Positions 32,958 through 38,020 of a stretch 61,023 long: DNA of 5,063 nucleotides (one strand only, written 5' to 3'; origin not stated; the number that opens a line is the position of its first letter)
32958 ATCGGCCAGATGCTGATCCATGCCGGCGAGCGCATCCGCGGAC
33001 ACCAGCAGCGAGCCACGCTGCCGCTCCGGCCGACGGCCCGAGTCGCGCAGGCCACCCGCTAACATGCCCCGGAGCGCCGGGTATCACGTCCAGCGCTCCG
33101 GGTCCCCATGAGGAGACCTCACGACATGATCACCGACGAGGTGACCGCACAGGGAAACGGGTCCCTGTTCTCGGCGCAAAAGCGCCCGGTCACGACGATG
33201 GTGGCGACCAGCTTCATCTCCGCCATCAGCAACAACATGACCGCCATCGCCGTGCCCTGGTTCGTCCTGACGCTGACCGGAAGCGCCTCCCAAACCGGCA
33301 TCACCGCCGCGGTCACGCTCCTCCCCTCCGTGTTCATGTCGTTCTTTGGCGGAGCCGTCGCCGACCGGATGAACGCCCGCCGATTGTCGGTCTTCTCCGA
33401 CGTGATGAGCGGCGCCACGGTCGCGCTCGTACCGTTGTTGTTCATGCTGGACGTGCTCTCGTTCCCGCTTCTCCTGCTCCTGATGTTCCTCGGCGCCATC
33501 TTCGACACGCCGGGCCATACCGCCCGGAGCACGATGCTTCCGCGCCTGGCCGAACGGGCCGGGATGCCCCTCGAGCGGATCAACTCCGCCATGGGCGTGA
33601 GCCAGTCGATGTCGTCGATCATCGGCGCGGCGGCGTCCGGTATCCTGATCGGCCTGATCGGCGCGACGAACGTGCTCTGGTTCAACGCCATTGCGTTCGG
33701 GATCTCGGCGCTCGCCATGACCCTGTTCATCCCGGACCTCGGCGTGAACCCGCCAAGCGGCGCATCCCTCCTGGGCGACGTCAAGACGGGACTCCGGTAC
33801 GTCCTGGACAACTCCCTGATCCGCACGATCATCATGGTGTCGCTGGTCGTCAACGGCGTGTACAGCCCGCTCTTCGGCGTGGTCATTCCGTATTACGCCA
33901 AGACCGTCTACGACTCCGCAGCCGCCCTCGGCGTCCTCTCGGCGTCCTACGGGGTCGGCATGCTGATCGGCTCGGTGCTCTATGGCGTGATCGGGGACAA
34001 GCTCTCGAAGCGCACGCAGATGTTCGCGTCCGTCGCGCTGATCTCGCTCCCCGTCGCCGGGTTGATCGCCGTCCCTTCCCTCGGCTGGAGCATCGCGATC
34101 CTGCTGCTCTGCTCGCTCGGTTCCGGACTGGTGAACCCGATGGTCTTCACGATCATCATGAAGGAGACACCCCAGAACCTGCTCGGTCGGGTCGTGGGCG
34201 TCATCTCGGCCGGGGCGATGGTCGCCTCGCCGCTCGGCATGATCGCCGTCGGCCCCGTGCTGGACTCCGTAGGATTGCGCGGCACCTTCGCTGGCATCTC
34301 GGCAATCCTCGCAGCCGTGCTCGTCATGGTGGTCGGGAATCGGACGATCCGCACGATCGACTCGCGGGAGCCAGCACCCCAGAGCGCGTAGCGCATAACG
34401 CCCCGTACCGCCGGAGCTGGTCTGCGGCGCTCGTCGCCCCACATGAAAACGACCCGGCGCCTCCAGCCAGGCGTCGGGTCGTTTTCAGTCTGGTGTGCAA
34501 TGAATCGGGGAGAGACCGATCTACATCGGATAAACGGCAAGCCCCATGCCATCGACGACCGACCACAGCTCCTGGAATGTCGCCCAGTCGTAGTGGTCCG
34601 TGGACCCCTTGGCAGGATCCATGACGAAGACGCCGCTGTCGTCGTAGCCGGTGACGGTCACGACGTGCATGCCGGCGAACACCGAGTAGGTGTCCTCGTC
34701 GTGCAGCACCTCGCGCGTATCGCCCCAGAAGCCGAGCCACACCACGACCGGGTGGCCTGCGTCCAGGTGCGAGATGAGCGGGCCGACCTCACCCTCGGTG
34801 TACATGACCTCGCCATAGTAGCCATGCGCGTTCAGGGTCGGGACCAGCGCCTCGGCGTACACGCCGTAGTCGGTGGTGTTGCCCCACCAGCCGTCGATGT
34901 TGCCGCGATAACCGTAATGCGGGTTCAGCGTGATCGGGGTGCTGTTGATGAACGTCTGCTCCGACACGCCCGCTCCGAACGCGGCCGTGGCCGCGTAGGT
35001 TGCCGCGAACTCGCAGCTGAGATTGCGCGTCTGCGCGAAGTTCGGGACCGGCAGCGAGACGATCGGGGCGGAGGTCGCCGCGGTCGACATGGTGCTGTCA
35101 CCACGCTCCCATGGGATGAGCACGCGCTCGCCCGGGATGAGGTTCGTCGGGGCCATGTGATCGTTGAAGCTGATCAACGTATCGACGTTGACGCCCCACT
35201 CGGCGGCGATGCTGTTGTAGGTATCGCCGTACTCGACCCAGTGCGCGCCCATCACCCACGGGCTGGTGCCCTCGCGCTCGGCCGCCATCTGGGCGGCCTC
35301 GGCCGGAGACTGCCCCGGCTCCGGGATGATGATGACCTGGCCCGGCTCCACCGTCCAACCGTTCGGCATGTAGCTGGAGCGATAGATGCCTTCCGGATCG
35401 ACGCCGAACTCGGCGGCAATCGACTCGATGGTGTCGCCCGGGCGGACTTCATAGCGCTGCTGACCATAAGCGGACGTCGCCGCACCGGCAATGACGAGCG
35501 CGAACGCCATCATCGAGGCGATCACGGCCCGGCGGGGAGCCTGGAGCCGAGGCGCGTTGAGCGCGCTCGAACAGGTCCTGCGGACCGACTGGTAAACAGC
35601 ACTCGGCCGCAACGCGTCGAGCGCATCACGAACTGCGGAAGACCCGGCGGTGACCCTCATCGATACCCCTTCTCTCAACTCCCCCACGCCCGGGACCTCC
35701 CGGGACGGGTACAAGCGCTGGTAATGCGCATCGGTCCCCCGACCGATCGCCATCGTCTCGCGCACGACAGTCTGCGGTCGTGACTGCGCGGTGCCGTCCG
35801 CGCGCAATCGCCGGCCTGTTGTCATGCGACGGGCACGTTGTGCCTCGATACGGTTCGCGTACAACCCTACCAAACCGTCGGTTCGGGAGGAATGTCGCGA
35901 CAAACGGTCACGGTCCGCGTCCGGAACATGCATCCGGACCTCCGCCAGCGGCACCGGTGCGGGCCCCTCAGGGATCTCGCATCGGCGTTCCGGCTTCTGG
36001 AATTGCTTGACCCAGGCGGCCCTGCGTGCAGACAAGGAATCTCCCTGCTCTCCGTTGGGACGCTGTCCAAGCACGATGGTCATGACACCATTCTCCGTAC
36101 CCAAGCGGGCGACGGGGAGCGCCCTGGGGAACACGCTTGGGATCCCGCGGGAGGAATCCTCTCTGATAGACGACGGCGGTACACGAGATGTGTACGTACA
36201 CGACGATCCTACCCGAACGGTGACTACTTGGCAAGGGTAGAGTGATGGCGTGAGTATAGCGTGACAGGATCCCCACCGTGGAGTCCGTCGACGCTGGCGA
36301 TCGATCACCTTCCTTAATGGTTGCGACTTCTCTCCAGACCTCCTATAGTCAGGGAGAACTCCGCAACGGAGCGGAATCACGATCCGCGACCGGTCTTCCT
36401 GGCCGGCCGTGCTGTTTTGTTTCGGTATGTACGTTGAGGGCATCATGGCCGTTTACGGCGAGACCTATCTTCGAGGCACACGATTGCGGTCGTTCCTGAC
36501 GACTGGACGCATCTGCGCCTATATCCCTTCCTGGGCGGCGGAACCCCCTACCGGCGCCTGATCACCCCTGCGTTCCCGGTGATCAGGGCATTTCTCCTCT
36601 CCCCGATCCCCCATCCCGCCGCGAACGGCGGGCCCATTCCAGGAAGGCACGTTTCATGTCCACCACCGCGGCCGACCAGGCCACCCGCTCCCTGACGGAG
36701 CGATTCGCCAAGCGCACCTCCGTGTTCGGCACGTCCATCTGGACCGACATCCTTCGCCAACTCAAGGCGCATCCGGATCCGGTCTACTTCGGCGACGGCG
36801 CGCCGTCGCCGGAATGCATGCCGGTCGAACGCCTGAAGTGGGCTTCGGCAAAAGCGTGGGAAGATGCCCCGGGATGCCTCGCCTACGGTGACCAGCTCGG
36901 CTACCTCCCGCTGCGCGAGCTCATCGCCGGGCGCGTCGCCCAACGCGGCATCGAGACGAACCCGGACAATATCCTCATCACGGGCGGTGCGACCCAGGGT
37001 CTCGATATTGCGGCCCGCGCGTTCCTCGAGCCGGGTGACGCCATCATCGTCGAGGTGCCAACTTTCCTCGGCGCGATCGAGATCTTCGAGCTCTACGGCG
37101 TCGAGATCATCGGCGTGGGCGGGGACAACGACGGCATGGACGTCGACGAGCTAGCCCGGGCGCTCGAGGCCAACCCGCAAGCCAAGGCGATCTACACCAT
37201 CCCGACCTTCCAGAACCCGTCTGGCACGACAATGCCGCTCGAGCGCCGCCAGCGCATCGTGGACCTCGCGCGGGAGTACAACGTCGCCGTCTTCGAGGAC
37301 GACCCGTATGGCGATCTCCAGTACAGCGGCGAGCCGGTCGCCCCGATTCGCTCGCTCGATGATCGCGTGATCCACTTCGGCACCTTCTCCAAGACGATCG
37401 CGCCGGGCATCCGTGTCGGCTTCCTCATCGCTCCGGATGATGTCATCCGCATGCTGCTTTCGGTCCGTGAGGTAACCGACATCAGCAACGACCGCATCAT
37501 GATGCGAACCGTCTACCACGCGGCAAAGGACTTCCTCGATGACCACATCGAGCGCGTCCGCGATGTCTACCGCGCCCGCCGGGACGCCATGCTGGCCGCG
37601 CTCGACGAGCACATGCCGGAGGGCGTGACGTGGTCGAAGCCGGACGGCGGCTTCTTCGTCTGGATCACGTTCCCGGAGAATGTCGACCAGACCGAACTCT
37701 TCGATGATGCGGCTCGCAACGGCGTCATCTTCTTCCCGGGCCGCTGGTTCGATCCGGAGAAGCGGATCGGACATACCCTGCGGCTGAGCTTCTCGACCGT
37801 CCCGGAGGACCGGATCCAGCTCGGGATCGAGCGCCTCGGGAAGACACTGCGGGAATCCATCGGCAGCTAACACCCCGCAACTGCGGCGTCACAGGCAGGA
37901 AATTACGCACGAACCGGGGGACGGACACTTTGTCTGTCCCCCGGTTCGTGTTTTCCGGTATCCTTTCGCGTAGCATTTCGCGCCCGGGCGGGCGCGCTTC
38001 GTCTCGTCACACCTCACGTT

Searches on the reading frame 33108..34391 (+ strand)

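Call 74: search_protein_families(library=pfam, proteins=[window:33108-34391:+], max_evalue=0.00001)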
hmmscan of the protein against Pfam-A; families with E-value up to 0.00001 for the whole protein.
window:33108-34391:+ (427 aa): 2 families
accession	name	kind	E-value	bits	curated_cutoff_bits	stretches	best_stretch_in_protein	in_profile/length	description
PF07690.21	MFS_1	-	1e-47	163.2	33.4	2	33-367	3-336/347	Major Facilitator Superfamily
PF05977.19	MFS_3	-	4e-14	52.4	27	1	31-420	15-401/524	Transmembrane secretion effector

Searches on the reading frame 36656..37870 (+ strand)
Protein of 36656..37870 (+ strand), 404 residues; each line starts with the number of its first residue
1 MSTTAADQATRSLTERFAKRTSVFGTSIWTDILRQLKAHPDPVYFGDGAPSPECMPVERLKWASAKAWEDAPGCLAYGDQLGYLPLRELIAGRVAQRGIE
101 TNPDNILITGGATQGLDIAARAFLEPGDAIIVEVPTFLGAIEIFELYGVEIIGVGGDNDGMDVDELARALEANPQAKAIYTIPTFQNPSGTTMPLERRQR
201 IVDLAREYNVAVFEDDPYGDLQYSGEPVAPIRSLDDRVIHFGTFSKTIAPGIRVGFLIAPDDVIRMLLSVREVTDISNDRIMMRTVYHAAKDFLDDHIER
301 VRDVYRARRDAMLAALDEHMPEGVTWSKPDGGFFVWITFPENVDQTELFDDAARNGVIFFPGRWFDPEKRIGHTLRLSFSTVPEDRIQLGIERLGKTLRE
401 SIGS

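Call 74: search_protein_families(library=pfam, proteins=[window:36656-37870:+], max_evalue=0.00001)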
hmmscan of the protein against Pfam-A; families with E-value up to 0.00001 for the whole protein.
window:36656-37870:+ (404 aa): 2 families
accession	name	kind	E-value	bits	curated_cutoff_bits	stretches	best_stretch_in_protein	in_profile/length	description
PF00155.27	Aminotran_1_2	-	2.9e-41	142.3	19.7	1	62-394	24-361/361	Aminotransferase class I and II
PF12897.13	Asp_aminotransf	-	1e-16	61.2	27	1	127-342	124-352/421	Aspartate amino-transferase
